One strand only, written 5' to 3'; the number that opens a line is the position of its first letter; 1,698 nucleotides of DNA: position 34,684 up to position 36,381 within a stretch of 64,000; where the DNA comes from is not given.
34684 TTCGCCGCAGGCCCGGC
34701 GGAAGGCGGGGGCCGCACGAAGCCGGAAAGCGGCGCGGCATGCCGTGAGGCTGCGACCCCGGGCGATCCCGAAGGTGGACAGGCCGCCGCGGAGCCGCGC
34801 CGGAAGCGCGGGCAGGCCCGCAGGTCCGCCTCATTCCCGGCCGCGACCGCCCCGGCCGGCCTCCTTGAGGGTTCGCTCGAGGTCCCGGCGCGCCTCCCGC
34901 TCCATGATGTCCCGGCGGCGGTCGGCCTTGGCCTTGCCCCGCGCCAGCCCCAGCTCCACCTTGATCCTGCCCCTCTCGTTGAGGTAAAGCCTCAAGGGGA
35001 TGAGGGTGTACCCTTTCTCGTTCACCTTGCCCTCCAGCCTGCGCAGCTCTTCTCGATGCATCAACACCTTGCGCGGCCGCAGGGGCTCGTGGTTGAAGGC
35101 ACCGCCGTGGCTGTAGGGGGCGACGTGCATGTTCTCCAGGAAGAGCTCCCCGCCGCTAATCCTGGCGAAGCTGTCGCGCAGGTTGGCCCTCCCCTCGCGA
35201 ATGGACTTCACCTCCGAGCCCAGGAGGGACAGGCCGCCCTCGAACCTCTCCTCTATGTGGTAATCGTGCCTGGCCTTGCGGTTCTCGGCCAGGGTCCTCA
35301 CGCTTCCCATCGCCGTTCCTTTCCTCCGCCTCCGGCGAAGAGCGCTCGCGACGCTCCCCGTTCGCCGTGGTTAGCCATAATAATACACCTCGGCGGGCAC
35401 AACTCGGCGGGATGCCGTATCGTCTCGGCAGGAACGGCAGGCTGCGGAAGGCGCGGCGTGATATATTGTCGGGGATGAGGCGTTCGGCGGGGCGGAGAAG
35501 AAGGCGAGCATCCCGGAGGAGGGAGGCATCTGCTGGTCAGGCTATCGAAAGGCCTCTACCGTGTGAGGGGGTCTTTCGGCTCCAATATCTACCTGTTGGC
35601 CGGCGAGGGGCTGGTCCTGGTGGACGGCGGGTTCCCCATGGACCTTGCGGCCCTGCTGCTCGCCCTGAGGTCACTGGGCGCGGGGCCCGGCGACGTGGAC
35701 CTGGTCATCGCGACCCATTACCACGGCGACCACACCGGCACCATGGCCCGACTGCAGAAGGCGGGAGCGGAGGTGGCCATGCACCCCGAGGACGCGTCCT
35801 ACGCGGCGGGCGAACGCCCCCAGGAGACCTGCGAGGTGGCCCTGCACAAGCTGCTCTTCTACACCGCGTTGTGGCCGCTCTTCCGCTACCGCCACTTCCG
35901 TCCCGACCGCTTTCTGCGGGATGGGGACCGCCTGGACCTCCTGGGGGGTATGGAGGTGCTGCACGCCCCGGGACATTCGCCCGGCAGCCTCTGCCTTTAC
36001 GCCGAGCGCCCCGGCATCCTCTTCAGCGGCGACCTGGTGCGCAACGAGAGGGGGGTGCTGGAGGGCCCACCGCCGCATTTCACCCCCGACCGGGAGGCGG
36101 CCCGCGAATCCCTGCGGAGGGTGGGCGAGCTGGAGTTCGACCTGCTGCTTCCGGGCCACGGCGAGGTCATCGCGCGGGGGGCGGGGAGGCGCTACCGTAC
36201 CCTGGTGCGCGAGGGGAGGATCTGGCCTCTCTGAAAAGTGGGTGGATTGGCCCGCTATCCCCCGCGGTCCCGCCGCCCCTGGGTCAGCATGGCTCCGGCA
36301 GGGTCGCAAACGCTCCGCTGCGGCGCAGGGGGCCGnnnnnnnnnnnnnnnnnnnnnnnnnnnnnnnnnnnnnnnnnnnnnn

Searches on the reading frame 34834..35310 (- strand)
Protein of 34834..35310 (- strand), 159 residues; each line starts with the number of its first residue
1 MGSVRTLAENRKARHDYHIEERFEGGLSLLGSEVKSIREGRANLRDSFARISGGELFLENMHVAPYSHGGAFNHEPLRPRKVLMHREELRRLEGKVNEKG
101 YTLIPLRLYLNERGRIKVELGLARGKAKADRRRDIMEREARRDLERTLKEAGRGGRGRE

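Call 29: search_protein_families(library=pfam, proteins=[window:34834-35310:-], max_evalue=0.0001)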
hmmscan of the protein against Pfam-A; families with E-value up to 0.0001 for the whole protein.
window:34834-35310:- (159 aa): 1 family
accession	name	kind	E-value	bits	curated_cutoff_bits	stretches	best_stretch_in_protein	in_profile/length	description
PF01668.23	SmpB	-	4.3e-58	195.8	27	1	8-149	2-142/143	SmpB protein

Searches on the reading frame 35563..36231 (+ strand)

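Call 29: search_protein_families(library=pfam, proteins=[window:35563-36231:+], max_evalue=0.0001)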
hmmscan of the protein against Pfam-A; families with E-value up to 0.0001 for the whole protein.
window:35563-36231:+ (223 aa): 2 families
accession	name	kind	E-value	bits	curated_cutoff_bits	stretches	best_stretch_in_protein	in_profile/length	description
PF00753.33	Lactamase_B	-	8.7e-32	111.1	22.7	1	5-199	4-196/196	Metallo-beta-lactamase superfamily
PF19583.5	ODP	-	3.9e-08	33.8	27.2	0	120-159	95-137/194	ODP family beta lactamase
